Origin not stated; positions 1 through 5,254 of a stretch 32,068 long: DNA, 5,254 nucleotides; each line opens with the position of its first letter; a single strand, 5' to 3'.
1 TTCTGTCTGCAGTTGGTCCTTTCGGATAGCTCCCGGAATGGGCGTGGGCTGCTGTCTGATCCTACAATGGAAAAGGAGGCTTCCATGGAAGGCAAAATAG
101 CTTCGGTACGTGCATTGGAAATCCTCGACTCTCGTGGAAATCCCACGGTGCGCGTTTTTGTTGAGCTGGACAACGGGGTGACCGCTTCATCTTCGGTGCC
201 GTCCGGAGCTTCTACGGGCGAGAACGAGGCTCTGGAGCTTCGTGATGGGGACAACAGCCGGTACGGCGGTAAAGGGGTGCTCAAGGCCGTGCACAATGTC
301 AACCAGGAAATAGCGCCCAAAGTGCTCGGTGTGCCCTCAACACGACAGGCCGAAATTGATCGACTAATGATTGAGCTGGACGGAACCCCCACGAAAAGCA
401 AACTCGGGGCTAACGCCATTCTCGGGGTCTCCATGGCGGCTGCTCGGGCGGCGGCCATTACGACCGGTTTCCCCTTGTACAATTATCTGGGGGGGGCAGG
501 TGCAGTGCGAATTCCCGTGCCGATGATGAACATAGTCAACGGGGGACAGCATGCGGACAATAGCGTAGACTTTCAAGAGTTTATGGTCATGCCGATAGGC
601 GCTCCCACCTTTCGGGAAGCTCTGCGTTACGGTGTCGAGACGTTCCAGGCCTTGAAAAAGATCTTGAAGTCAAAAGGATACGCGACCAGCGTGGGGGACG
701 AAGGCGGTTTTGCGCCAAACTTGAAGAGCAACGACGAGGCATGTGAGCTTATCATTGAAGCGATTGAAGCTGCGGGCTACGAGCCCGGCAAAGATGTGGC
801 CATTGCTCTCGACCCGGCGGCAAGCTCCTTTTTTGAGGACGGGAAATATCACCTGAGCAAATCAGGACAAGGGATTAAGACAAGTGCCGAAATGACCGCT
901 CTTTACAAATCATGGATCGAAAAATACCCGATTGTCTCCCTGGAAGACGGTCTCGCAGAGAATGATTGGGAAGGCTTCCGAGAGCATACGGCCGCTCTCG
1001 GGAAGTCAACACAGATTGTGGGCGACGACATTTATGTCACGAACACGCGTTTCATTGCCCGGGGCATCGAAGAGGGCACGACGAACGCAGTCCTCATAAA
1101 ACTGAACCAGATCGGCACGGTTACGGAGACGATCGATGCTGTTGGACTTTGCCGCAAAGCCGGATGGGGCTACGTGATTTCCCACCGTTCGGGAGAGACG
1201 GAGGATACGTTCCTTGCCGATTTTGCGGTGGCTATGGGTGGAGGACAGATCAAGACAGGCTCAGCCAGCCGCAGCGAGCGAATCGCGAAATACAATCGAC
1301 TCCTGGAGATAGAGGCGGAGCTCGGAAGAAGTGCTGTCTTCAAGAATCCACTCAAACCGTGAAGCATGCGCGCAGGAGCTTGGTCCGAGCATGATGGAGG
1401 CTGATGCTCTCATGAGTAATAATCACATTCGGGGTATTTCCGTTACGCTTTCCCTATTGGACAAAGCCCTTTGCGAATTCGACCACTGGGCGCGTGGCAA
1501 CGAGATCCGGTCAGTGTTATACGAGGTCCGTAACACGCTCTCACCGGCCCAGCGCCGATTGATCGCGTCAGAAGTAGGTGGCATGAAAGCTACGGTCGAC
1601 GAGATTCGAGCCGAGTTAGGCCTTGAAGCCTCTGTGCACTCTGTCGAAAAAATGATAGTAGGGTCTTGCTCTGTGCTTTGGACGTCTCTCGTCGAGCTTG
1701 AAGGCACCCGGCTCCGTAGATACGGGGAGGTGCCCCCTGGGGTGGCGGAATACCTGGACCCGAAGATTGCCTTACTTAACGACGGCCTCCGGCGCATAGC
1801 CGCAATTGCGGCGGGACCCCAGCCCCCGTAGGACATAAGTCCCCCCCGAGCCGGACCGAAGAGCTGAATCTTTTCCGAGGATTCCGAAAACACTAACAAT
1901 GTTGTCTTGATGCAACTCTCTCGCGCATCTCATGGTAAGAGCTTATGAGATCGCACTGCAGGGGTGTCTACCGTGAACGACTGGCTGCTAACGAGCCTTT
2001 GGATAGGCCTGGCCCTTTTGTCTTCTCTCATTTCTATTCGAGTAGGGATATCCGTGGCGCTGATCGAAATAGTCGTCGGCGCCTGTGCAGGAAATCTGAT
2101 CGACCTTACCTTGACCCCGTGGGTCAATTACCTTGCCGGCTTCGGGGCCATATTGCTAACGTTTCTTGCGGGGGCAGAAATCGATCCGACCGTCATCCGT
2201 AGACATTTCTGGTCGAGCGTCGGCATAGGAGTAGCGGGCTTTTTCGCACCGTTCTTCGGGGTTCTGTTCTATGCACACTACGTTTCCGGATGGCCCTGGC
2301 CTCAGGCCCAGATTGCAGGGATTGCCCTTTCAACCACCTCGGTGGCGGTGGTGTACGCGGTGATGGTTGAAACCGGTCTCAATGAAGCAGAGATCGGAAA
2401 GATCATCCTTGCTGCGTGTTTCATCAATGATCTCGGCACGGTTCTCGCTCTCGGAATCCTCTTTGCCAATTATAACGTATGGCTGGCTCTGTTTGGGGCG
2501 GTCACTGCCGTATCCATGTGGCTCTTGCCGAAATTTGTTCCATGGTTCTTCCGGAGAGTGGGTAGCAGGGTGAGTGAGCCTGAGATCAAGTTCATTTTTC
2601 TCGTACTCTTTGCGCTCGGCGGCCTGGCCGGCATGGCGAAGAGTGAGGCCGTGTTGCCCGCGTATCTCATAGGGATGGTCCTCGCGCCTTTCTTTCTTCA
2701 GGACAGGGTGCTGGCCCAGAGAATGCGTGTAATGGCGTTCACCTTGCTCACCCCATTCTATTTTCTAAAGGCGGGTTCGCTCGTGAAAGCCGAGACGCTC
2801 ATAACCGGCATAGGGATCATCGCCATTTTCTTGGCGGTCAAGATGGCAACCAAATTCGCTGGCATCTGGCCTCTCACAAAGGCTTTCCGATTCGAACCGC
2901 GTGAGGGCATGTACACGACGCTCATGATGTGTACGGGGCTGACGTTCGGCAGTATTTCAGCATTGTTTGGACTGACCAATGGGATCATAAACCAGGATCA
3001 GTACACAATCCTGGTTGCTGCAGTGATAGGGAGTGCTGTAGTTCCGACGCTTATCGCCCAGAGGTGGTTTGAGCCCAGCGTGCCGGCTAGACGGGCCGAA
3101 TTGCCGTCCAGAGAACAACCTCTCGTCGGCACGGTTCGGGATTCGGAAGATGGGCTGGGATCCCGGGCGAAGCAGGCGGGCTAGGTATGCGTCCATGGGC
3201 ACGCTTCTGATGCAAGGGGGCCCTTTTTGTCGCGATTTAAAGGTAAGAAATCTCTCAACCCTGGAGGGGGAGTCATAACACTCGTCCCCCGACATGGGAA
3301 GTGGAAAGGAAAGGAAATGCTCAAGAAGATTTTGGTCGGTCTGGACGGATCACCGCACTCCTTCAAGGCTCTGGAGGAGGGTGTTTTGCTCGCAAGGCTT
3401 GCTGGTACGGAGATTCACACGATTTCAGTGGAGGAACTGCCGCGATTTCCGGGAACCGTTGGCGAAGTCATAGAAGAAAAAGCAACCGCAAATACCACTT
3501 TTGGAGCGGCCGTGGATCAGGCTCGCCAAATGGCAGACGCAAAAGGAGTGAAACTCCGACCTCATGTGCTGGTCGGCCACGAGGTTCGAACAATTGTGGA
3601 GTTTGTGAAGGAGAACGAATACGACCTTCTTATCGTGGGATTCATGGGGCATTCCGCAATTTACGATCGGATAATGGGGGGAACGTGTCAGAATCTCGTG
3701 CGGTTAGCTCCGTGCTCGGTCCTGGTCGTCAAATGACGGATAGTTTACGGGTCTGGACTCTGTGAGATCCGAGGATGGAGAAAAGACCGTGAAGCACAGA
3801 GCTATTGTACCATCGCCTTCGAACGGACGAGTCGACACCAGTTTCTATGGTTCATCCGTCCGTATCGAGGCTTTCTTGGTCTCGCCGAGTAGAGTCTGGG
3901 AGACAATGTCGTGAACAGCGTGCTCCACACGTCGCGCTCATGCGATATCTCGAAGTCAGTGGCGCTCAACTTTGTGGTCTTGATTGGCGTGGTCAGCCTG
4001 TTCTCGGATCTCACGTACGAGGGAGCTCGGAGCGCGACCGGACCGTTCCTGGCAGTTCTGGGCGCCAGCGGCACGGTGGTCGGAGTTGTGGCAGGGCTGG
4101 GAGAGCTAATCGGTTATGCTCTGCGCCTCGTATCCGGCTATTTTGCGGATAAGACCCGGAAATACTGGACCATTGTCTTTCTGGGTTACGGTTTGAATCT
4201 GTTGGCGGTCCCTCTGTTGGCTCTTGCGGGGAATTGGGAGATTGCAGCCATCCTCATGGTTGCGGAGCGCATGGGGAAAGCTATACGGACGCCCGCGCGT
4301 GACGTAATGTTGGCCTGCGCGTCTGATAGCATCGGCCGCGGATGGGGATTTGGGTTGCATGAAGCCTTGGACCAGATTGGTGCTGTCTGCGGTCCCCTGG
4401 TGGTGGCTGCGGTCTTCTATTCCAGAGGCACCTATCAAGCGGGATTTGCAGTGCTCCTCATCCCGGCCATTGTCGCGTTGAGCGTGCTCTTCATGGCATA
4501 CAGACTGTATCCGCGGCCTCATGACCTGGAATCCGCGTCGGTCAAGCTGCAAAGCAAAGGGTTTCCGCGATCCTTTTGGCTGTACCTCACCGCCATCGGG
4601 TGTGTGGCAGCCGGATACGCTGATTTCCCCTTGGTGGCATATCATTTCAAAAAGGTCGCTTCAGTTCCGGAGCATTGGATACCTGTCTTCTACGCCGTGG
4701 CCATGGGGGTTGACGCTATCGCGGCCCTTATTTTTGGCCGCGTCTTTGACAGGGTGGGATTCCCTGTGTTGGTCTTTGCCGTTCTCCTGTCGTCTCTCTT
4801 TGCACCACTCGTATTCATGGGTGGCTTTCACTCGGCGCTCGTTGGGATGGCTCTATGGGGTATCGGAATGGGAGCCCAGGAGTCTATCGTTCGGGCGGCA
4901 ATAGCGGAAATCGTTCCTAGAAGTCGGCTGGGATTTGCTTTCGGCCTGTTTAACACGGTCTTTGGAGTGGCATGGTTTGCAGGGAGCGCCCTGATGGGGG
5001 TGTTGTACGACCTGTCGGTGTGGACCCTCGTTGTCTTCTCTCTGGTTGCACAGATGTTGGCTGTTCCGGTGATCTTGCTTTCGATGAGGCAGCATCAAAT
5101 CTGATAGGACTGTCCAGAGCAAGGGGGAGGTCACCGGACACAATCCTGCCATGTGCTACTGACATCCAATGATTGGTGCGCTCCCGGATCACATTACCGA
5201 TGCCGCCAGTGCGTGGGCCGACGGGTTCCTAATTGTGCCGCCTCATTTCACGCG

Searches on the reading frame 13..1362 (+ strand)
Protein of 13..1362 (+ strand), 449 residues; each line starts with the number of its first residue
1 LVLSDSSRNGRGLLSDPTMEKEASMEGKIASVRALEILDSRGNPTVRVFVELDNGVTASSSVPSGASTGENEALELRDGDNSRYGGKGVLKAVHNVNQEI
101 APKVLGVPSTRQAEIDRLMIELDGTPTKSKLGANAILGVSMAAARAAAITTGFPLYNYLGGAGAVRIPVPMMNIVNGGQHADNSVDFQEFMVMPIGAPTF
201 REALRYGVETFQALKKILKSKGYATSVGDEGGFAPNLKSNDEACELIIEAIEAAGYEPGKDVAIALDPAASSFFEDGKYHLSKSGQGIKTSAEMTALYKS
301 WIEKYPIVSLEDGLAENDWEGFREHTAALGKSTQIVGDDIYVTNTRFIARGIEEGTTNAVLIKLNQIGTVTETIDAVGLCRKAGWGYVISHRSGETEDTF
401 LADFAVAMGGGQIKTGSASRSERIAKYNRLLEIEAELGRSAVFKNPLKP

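Call 6: search_protein_families(library=pfam, proteins=[window:13-1362:+], max_evalue=0.001)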
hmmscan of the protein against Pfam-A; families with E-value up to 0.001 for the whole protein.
window:13-1362:+ (449 aa): 4 families
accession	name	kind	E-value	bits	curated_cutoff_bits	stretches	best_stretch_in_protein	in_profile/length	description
PF00113.28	Enolase_C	-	8.9e-121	403.2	21.5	1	166-444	3-288/296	Enolase, C-terminal TIM barrel domain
PF03952.21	Enolase_N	-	8.1e-57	191.5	35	1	29-159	1-131/131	Enolase, N-terminal domain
PF07476.17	MAAL_C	-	0.00017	21.3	27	1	306-399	113-205/249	Methylaspartate ammonia-lyase C-terminus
PF13378.12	MR_MLE_C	-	0.00037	20.7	29.4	1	249-391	32-154/219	Enolase C-terminal domain-like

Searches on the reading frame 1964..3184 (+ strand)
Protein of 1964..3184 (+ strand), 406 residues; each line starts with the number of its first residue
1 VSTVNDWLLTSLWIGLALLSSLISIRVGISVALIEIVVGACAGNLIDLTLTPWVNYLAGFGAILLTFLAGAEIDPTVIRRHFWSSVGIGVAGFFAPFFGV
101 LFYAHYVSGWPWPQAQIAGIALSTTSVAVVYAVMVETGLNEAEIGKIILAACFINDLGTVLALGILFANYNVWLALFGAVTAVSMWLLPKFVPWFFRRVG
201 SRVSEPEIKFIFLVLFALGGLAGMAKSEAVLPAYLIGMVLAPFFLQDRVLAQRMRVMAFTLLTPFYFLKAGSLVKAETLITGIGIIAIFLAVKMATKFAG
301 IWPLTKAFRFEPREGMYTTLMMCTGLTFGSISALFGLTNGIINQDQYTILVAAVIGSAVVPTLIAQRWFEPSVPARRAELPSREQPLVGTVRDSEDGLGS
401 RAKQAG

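Call 6: search_protein_families(library=pfam, proteins=[window:1964-3184:+], max_evalue=0.001)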
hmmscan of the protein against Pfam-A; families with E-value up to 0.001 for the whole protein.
window:1964-3184:+ (406 aa): 1 family
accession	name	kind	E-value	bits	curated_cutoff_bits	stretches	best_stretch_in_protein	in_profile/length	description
PF00999.27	Na_H_Exchanger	-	1.2e-37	130.1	26.2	1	16-365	3-369/375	Sodium/hydrogen exchanger, transmembrane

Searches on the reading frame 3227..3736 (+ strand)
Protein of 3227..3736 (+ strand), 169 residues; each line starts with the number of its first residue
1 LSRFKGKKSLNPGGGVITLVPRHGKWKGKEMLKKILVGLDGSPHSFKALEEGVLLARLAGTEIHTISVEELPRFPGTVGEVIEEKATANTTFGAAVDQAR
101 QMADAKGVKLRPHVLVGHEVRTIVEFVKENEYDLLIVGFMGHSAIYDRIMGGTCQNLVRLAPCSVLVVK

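Call 6: search_protein_families(library=pfam, proteins=[window:3227-3736:+], max_evalue=0.001)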
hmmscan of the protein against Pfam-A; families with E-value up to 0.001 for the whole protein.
window:3227-3736:+ (169 aa): 1 family
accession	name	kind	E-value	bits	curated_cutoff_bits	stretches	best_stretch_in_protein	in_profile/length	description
PF00582.32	Usp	-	7.7e-27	95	24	1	31-169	1-141/141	Universal stress protein family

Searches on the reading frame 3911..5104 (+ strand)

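Call 6: search_protein_families(library=pfam, proteins=[window:3911-5104:+], max_evalue=0.001)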
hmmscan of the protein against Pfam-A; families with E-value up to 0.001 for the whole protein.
window:3911-5104:+ (397 aa): 2 families
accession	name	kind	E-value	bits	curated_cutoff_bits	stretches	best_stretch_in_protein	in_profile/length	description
PF07690.21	MFS_1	-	3.5e-23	82.5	33.4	2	40-283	12-266/347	Major Facilitator Superfamily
PF11700.14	ATG22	-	9.8e-06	25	24.1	0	147-195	423-471/482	Vacuole effluxer Atg22 like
